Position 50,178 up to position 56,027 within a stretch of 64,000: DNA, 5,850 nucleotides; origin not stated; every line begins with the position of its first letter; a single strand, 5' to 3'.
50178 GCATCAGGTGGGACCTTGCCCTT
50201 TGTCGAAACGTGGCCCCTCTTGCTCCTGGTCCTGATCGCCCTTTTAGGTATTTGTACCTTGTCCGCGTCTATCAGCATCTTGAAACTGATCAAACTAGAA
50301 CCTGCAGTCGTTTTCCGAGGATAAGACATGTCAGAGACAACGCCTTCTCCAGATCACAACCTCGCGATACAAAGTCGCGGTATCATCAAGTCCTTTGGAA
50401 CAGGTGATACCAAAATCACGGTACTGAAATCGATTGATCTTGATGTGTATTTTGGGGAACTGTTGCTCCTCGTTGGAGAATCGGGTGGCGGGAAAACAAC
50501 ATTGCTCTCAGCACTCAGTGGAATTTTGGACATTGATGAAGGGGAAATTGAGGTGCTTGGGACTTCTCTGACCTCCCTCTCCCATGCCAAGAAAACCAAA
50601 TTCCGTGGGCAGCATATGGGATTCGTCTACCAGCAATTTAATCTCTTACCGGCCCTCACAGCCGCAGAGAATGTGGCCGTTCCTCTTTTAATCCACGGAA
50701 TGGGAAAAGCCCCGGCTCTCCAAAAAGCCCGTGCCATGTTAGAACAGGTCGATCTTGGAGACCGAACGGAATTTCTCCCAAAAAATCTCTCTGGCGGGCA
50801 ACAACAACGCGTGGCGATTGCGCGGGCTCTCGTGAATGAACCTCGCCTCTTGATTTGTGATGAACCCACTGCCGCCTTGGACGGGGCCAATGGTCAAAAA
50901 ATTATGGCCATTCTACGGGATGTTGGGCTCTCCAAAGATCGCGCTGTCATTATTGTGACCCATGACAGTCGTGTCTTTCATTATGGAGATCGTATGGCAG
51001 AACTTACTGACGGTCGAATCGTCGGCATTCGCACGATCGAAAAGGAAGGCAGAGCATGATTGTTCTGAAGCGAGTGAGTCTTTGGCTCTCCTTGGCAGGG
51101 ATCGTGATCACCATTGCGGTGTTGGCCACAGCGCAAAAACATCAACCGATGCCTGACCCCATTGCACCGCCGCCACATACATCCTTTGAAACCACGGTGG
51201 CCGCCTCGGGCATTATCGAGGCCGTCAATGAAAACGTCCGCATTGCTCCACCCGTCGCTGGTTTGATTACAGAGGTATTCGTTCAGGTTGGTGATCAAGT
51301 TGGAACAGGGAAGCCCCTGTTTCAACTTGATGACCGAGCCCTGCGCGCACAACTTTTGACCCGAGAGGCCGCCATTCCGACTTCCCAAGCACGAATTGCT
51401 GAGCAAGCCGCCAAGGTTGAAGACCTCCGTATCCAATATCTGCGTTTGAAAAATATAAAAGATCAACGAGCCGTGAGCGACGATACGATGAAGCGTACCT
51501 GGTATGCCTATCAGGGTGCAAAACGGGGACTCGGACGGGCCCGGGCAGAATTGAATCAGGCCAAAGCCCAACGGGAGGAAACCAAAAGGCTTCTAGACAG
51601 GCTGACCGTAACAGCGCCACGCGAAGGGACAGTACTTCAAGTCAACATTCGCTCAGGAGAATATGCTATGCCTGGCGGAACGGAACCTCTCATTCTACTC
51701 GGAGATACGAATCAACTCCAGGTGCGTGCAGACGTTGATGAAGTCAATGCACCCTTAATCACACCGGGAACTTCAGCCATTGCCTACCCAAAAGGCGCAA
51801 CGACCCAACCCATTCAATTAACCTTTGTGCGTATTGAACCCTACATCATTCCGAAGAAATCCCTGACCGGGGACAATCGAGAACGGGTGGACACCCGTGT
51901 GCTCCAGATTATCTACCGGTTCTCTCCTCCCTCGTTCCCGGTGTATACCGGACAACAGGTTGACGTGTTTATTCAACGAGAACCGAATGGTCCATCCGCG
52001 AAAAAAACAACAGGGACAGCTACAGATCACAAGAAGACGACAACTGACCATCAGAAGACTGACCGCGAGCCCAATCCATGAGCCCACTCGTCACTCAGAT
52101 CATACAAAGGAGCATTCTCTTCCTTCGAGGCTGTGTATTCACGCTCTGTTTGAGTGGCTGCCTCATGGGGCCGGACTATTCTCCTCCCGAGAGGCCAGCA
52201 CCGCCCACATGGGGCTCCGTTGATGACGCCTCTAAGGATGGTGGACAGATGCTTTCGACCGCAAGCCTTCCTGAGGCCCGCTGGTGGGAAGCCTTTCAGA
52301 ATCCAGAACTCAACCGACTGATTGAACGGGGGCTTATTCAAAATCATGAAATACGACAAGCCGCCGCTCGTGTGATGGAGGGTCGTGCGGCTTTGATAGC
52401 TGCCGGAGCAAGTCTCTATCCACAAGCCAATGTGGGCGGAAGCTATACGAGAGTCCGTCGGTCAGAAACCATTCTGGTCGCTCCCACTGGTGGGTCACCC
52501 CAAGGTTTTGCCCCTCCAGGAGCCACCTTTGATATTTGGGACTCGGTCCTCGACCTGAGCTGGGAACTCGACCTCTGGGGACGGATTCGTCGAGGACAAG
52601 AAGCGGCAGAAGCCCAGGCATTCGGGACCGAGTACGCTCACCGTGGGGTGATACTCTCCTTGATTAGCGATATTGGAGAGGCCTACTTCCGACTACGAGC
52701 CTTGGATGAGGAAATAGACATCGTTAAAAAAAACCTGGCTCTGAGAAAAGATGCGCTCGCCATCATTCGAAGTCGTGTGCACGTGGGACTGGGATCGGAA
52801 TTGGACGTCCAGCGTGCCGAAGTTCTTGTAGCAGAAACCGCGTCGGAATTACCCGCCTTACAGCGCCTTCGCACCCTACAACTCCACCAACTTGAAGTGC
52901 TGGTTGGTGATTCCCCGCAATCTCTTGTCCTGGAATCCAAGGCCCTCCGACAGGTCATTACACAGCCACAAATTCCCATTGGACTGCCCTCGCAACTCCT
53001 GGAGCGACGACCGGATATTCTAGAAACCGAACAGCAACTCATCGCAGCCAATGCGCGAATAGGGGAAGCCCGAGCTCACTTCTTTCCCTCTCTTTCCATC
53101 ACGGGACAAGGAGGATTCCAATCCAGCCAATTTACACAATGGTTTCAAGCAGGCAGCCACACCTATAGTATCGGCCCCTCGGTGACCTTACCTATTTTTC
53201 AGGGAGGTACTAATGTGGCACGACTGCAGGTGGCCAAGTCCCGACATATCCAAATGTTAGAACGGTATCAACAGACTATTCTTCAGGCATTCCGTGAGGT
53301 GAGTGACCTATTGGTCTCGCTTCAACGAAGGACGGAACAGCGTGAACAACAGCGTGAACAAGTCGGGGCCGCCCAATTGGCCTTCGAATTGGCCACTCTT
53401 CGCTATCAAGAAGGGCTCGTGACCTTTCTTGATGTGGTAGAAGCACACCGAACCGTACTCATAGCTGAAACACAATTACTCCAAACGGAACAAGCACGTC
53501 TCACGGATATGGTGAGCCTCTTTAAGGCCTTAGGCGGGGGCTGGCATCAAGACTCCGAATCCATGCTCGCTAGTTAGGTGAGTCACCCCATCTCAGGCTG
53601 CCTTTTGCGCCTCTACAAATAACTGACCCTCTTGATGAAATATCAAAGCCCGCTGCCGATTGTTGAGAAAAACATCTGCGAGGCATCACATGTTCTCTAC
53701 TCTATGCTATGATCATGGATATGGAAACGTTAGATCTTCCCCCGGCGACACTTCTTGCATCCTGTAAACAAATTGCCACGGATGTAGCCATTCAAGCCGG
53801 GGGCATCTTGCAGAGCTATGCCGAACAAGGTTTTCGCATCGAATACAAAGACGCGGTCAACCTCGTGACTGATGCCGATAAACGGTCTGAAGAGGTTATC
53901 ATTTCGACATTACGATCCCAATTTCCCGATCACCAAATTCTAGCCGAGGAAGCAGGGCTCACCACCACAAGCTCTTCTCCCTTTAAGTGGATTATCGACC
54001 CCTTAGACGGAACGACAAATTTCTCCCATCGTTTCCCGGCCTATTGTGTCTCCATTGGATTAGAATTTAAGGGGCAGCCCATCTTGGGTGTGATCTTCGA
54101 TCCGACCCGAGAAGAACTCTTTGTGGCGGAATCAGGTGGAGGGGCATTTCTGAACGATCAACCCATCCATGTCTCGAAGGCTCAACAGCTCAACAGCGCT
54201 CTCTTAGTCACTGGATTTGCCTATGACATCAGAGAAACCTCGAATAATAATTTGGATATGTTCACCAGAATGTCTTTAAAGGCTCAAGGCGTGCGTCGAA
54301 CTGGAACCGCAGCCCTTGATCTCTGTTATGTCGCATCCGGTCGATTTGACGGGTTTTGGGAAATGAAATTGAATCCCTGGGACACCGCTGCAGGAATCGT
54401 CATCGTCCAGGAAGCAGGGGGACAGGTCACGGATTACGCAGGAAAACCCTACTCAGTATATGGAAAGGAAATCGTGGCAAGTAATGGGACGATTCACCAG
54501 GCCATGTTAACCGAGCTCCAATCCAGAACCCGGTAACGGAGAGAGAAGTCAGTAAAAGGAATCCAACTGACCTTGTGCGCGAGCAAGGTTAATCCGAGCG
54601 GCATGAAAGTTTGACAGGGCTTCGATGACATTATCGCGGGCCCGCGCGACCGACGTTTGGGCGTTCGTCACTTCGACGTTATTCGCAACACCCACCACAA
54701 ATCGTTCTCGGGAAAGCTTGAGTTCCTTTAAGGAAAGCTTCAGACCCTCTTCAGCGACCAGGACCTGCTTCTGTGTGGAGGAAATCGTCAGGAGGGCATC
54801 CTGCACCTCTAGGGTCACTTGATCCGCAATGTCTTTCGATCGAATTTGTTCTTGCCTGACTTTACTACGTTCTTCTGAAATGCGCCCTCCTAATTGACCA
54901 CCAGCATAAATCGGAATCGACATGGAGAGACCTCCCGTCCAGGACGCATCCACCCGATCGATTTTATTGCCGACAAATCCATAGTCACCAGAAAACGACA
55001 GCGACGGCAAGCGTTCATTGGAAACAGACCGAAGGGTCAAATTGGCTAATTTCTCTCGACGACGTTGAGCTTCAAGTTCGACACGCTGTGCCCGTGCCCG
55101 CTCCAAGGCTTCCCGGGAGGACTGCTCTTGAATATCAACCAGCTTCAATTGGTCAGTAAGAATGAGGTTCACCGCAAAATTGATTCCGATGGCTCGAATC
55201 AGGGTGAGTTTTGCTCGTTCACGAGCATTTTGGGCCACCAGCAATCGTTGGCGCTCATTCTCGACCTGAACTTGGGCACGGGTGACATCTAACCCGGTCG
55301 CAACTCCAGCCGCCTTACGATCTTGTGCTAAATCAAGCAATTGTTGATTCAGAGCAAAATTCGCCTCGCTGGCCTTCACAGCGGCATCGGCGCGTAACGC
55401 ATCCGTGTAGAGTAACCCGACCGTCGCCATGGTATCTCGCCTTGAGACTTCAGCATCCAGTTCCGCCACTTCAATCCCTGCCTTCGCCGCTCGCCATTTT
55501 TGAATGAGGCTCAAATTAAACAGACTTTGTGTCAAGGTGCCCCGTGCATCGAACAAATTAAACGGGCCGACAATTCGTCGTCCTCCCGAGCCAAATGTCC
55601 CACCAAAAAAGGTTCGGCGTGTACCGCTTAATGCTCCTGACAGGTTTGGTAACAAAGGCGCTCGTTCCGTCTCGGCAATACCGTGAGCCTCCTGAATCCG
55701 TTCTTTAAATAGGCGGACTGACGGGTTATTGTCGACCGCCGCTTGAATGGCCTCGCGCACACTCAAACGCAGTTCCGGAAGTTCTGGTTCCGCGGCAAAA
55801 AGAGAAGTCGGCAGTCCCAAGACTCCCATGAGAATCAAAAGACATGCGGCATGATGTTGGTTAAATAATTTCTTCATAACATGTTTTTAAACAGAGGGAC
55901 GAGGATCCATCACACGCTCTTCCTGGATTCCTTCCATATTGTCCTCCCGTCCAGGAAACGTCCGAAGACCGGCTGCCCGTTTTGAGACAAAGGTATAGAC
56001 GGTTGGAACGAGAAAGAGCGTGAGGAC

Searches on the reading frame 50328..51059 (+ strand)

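Call 56: search_protein_families(library=pfam, proteins=[window:50328-51059:+], max_evalue=0.00001)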
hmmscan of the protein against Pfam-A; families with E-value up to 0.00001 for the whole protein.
window:50328-51059:+ (243 aa): 2 families
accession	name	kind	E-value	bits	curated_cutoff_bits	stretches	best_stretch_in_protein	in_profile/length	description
PF00005.33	ABC_tran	-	3.9e-35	121.9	25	1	33-182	1-137/137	ABC transporter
PF02463.25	SMC_N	-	4.9e-08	33.1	40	1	45-227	26-212/220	RecF/RecN/SMC N terminal domain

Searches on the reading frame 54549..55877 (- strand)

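Call 56: search_protein_families(library=pfam, proteins=[window:54549-55877:-], max_evalue=0.00001)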
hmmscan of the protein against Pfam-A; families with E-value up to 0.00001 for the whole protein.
window:54549-55877:- (442 aa): 1 family
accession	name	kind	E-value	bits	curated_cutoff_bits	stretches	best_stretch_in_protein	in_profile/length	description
PF02321.23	OEP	-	2.5e-54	184.4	22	2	256-434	3-185/187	Outer membrane efflux protein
